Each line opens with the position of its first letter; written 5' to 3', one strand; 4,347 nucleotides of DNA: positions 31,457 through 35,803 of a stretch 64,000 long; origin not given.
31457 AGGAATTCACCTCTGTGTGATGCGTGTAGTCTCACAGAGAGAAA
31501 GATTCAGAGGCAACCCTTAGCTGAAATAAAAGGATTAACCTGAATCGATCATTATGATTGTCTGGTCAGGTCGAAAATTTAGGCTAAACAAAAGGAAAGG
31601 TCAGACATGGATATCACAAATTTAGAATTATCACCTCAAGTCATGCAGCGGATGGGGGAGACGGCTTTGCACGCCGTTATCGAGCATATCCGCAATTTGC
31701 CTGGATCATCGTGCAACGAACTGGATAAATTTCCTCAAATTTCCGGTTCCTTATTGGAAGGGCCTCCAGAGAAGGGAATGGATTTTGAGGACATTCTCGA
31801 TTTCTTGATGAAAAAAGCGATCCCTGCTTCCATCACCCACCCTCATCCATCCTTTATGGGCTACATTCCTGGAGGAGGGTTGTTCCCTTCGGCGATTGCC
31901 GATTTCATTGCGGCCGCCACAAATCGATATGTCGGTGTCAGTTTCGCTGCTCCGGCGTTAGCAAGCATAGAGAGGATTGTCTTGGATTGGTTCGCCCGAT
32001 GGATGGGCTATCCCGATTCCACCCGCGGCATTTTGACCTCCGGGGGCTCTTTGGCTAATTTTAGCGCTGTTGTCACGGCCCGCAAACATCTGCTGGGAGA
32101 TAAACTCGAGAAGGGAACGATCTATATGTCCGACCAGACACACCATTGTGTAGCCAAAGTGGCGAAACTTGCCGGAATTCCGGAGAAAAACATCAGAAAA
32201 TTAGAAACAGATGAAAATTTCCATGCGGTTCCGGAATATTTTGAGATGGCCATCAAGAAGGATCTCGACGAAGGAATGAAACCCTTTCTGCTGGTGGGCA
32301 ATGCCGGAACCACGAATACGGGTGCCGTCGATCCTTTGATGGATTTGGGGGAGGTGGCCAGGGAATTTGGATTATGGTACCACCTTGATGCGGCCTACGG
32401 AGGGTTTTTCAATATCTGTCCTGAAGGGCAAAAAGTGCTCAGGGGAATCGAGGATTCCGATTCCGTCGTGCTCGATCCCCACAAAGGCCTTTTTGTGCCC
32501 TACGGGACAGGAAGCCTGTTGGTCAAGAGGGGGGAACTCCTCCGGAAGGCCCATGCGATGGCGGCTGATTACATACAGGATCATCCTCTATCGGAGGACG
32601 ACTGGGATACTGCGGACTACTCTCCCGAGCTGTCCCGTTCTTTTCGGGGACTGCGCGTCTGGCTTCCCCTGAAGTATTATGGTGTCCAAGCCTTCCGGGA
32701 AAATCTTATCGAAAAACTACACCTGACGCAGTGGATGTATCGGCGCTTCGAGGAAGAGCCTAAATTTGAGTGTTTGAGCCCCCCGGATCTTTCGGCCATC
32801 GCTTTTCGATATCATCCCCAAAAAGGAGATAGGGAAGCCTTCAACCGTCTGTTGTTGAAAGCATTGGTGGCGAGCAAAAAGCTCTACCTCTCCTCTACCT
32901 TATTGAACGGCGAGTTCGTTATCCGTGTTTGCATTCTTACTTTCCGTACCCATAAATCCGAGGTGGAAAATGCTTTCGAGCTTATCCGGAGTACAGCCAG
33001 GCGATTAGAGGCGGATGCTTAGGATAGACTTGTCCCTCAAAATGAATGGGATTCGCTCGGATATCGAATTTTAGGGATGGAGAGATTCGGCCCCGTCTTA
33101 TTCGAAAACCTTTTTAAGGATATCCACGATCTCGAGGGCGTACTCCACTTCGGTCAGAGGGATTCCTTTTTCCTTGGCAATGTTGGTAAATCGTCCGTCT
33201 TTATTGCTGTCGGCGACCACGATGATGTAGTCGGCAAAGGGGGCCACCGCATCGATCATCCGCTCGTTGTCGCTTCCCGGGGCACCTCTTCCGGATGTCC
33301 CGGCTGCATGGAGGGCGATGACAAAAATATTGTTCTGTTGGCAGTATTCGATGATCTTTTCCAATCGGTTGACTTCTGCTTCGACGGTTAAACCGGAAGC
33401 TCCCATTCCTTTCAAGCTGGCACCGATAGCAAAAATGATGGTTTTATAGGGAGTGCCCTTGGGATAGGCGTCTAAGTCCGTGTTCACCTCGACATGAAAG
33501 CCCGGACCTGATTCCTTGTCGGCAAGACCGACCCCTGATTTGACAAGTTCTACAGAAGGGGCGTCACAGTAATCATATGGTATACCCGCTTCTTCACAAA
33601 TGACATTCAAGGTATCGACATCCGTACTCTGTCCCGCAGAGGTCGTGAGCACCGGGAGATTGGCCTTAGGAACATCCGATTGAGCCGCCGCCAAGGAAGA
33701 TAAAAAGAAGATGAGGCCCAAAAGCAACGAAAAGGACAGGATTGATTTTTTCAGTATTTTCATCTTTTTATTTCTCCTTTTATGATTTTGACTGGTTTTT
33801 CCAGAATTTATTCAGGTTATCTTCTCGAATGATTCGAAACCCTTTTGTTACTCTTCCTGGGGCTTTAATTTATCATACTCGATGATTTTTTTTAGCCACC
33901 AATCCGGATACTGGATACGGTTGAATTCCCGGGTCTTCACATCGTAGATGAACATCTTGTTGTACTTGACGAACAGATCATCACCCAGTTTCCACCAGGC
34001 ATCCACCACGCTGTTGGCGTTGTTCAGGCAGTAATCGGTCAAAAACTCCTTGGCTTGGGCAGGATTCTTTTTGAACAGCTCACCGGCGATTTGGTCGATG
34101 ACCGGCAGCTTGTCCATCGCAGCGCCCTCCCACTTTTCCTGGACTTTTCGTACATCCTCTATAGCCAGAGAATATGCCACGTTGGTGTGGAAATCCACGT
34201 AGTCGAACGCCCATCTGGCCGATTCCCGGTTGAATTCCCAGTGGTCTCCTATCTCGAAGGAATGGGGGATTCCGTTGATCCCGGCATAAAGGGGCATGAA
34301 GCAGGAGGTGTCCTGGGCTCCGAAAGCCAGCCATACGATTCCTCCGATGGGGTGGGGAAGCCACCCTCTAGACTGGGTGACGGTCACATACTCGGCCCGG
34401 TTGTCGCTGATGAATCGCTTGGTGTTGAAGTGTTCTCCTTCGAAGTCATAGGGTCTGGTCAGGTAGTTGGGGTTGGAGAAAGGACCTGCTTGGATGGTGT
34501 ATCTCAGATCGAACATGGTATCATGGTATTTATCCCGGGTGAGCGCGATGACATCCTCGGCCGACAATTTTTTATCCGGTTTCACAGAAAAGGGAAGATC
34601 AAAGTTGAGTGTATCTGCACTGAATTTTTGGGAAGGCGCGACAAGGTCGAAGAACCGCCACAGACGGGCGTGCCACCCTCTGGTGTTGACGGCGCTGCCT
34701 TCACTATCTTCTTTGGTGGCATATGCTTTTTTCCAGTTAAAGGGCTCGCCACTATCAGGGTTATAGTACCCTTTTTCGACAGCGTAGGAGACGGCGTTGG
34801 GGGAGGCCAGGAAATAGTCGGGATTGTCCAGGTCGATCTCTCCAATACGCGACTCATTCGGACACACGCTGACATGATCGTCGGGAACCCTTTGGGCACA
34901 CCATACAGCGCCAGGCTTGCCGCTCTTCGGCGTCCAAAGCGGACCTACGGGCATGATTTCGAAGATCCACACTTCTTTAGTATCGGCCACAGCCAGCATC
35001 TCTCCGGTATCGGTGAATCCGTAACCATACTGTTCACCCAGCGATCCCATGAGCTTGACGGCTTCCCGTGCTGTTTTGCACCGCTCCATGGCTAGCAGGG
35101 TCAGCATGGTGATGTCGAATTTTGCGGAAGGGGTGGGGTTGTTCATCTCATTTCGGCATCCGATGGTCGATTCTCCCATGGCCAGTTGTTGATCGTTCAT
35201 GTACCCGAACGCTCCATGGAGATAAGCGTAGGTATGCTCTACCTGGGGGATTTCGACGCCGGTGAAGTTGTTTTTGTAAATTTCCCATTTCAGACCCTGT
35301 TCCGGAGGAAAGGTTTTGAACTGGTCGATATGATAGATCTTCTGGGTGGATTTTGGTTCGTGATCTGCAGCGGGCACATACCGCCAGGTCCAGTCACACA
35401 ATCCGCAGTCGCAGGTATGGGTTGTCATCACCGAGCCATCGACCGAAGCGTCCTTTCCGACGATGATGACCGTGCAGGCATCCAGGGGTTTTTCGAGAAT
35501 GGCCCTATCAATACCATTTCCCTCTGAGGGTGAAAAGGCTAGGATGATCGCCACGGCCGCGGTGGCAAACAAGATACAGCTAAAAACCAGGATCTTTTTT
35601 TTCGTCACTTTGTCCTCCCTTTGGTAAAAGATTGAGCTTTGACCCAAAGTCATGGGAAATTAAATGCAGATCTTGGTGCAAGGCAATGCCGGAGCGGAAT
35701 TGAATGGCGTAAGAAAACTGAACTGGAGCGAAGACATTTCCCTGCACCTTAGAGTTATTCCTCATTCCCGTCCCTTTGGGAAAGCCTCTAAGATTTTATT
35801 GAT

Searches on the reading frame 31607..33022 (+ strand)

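Call 19: search_protein_families(library=ncbifam, proteins=[window:31607-33022:+], max_evalue=0.00001)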
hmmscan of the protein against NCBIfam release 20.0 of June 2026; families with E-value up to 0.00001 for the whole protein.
window:31607-33022:+ (471 aa): 5 families
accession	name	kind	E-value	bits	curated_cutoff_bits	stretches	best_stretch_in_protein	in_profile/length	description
NF052646.1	DABADecarRhbB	equivalog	6.4e-52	176.7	900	1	39-470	57-488/491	L-2,4-diaminobutyrate decarboxylase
TIGR03799.1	NOD_PanD_pyr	equivalog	3.3e-42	144.6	606.1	1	168-406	208-441/522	pyridoxal-dependent aspartate 1-decarboxylase PanP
TIGR03812.1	tyr_de_CO2_Arch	equivalog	2.6e-26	92.3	299.4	1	119-407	58-331/375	tyrosine decarboxylase MfnA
NF002748.0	PRK02769.1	equivalog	1.1e-18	67.1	305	1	120-325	65-263/382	histidine decarboxylase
TIGR03811.1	tyr_de_CO2_Ent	equivalog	5.4e-13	48.3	905.3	0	161-267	213-325/608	tyrosine decarboxylase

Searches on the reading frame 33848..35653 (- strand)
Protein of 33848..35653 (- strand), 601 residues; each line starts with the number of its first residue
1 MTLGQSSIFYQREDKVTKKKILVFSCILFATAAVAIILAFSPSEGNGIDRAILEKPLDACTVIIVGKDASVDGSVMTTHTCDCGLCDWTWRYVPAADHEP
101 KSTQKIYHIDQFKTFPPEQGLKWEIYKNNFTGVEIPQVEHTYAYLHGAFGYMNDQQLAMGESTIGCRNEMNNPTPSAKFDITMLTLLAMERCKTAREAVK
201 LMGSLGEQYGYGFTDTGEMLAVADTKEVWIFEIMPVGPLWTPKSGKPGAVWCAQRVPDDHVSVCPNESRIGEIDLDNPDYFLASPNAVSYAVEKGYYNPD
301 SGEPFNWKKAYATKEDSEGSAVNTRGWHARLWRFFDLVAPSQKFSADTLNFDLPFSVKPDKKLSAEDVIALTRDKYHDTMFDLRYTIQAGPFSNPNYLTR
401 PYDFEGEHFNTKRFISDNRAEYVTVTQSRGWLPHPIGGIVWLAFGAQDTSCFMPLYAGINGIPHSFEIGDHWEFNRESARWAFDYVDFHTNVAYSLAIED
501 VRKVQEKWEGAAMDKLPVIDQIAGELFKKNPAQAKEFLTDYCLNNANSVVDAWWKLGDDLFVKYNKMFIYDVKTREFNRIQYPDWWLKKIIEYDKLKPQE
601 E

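Call 19: search_protein_families(library=ncbifam, proteins=[window:33848-35653:-], max_evalue=0.00001)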
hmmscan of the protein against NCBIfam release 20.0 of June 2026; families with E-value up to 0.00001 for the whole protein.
window:33848-35653:- (601 aa): 1 family
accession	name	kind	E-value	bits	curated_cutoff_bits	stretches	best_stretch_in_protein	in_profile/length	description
NF033678.1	C69_fam_dipept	equivalog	2e-53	182.2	250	1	59-563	1-455/464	C69 family dipeptidase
